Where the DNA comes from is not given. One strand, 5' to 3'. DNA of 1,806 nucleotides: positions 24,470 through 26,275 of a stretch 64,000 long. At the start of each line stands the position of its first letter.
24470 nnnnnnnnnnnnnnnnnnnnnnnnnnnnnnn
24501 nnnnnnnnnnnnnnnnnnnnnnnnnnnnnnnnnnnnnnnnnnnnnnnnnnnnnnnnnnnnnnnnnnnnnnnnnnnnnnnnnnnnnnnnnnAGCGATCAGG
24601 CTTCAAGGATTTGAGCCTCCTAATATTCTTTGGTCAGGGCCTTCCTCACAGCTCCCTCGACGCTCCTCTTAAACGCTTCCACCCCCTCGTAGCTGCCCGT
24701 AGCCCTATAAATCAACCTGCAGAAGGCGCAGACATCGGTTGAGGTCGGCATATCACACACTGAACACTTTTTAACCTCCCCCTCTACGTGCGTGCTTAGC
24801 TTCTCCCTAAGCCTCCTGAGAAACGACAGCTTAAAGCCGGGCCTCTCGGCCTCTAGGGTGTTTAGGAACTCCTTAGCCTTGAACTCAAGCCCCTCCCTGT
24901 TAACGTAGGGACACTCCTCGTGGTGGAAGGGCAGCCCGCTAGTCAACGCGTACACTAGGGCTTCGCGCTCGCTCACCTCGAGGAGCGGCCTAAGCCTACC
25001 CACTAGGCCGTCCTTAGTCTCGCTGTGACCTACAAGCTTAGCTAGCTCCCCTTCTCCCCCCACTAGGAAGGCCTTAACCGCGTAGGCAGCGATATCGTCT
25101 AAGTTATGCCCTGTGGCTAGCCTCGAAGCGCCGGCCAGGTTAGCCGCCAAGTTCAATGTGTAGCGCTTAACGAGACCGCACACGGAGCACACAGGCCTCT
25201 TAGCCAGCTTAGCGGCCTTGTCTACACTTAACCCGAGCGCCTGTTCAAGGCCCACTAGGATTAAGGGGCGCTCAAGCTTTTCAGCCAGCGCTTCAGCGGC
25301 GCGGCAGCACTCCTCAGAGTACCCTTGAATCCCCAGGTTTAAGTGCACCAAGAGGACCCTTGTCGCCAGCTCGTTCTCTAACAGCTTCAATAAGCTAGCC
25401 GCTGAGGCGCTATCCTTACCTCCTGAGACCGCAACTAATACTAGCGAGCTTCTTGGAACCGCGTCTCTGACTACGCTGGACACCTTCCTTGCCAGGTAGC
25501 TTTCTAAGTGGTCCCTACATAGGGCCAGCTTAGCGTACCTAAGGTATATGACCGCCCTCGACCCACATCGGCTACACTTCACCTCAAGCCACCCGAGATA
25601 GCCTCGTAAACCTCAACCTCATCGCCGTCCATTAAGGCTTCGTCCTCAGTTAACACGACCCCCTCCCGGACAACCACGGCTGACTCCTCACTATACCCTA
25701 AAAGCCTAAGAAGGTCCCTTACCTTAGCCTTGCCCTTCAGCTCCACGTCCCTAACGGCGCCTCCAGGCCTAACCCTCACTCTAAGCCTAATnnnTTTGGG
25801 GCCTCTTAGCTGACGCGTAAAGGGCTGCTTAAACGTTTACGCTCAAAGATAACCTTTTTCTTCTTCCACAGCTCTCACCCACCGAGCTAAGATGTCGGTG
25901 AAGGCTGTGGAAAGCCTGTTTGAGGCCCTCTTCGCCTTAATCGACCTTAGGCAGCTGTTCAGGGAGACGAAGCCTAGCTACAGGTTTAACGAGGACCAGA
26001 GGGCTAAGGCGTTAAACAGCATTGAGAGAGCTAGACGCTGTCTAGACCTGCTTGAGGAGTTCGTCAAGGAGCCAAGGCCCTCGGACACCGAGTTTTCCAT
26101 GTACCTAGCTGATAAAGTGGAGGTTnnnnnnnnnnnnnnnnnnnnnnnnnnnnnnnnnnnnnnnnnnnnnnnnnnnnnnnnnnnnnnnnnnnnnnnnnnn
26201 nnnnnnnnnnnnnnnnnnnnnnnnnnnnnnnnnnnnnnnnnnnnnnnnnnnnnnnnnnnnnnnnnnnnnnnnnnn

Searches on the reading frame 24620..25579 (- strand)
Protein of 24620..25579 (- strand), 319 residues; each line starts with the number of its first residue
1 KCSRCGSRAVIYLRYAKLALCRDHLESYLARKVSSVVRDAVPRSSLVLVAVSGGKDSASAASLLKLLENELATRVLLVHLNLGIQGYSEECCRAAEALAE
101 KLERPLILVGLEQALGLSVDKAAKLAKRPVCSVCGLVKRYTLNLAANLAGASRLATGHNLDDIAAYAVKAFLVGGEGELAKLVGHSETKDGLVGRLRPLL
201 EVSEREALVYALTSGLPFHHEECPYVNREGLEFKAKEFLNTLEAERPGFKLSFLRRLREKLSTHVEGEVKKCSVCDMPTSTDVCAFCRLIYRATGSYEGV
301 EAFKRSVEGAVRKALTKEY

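Call 4: search_protein_families(library=pfam, proteins=[window:24620-25579:-], max_evalue=0.01)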
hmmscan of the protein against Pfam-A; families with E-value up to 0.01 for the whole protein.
window:24620-25579:- (319 aa): 3 families
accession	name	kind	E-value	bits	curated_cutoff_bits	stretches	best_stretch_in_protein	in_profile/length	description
PF22082.2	TtuA_LIM_N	-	9.8e-11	42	27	1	1-25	1-25/26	2-thiouridine synthetase TtuA, N-terminal LIM domain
PF01171.26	ATP_bind_3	-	1.3e-10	41.8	27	1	47-222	2-167/182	PP-loop family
PF03054.22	tRNA_Me_trans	-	0.0035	17.5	20.6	1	47-110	3-71/202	tRNA methyl transferase HUP domain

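Call 5: search_protein_families(library=ncbifam, proteins=[window:24620-25579:-], max_evalue=0.01)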
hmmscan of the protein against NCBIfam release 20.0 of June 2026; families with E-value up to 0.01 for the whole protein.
window:24620-25579:- (319 aa): 8 families
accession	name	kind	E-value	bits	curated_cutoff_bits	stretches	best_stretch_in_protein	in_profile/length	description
NF049949.1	tRNAsynTtuAPyrococ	equivalog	1.8e-59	201.3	450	1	1-289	2-289/292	tRNA-5-methyluridine(54) 2-sulfurtransferase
NF047749.1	tRNAThiolNcsA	equivalog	4.6e-36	124.5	500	1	1-290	2-316/322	tRNA 2-thiolation protein NcsA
TIGR00269.1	TIGR00269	hypoth_equivalog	1.4e-17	63.9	62.75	1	193-290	1-101/104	TIGR00269 family protein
NF007972.0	PRK10696.1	equivalog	3.6e-16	59.3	272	1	23-264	18-255/295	tRNA 2-thiocytidine(32) synthetase TtcA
TIGR02432.1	lysidine_TilS_N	equivalog_domain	5.1e-11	42.8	93.6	1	47-219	2-168/189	tRNA lysidine(34) synthetase TilS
TIGR00268.2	TIGR00268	equivalog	0.0017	17.7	150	1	41-165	10-126/259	ATP-dependent sacrificial sulfur transferase LarE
NF001138.1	PRK00143.1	equivalog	0.0026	16.8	284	1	47-160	2-123/345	tRNA 2-thiouridine(34) synthase MnmA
NF049966.1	QH_SP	equivalog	0.0059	16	165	1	31-99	44-112/219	subtilisin-like serine protease QhpE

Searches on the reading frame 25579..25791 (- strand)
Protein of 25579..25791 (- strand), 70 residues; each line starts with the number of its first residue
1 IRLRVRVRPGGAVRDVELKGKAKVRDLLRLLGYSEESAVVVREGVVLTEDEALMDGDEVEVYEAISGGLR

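Call 4: search_protein_families(library=pfam, proteins=[window:25579-25791:-], max_evalue=0.01)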
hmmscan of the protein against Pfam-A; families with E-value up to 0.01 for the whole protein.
window:25579-25791:- (70 aa): 2 families
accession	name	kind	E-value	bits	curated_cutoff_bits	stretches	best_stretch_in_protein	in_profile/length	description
PF21965.2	SAMP2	-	2.2e-07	31.6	27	1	2-61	2-59/63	Small archaeal modifier protein 2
PF02597.26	ThiS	-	1.5e-06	29.1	22.5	1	15-68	15-76/76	ThiS family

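Call 5: search_protein_families(library=ncbifam, proteins=[window:25579-25791:-], max_evalue=0.01)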
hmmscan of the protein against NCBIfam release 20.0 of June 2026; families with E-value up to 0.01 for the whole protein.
window:25579-25791:- (70 aa): 4 families
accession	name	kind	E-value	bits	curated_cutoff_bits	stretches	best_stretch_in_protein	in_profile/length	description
NF006231.0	PRK08364.1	equivalog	2.8e-10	40.4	80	1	3-68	5-70/70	sulfur carrier protein ThiS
NF005028.0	PRK06437.1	equivalog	2.2e-06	27.7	85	1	10-68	9-67/67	hypothetical protein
NF041919.1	SAMP2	equivalog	3.3e-05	24.3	70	1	10-68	9-66/66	ubiquitin-like small modifier protein SAMP2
TIGR01683.1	thiS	equivalog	0.0015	18.8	37.45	1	15-68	7-64/64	sulfur carrier protein ThiS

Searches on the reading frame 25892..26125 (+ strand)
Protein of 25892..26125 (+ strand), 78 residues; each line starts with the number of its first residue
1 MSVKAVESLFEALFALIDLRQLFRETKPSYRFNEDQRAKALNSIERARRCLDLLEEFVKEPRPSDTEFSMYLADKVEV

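Call 60: search_solved_structures(query=A4, max_evalue=10, show_alignments=2)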
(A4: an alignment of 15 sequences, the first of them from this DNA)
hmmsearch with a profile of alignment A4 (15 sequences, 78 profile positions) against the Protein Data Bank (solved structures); distinct sequences matched with E-value up to 10: 39.
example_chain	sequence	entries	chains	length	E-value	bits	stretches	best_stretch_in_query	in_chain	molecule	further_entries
2jua_A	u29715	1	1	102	0.0062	20.1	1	39-72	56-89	de novo protein S836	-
9exz_A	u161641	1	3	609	0.02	18.5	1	15-59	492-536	DE NOVO PROTEIN P600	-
1p68_A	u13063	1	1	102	0.023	18.2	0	39-72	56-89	De novo designed protein S-824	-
5t5s_A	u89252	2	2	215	0.031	17.9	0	36-64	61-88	Alanine--tRNA ligase, cytoplasmic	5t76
3wks_C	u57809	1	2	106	0.1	16.2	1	5-55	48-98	Uncharacterized protein MJ1481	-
8w6e_A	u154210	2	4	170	0.17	15.5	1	37-75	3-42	HBC599 in complex with wFAP1.1 | wFAP1.1 structure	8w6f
6to3_AAA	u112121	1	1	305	0.23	15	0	37-61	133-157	Glutathione transferase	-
5j0j_A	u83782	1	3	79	0.26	14.9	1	35-62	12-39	designed protein 2L6HC3_6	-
1orj_A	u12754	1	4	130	0.29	14.7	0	35-65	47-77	flagellar protein FliS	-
1ory_A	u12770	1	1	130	0.3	14.7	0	35-65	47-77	flagellar protein FliS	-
5cwo_A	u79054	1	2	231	0.3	14.7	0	36-59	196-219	Designed helical repeat protein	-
2dl1_A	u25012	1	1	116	0.45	14.1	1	25-61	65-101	Spartin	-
3wkr_C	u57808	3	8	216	0.52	13.9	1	5-57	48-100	Uncharacterized protein MJ1481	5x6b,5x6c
3g1c_A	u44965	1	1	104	0.54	13.9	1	2-56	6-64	The TrpR like protein from Eubacterium eligens ATCC 27750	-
5cmz_B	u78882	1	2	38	0.55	13.8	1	34-64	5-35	Artificial HIV entry inhibitor AP3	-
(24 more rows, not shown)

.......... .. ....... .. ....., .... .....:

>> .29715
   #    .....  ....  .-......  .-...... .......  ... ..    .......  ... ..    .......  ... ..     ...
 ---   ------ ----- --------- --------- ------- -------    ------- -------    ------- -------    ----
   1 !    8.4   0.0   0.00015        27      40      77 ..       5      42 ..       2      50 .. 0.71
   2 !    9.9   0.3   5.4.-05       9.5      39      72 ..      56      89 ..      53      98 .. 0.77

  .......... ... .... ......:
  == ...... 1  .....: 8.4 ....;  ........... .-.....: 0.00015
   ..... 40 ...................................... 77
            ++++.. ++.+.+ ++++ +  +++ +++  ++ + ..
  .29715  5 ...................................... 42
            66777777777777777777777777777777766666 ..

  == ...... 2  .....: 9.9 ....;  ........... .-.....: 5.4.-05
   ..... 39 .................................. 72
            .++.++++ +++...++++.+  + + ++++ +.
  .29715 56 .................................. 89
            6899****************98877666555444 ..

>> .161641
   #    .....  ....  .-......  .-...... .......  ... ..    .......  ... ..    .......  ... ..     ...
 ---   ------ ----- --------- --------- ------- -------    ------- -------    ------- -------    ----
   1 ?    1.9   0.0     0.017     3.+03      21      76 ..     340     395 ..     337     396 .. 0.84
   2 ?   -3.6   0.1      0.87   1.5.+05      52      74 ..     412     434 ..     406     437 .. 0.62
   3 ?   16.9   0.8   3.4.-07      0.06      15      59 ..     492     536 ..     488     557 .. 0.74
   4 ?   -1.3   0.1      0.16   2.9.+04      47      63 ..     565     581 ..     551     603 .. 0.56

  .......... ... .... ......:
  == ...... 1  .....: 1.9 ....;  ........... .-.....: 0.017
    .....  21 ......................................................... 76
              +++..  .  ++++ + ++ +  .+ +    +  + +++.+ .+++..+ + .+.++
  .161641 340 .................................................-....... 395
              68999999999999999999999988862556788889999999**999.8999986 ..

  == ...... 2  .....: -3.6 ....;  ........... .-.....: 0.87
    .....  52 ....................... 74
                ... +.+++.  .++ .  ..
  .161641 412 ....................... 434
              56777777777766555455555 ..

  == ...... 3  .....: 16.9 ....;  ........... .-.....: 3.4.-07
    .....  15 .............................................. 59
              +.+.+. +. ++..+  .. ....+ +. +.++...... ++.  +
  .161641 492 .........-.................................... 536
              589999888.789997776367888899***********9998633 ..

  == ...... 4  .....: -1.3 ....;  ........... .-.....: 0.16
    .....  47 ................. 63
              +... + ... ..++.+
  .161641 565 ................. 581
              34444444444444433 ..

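Call 61: search_protein_families(library=pfam, proteins=[window:25892-26125:+], max_evalue=1)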
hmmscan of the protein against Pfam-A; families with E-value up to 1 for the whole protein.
seq(78 aa): 0 families
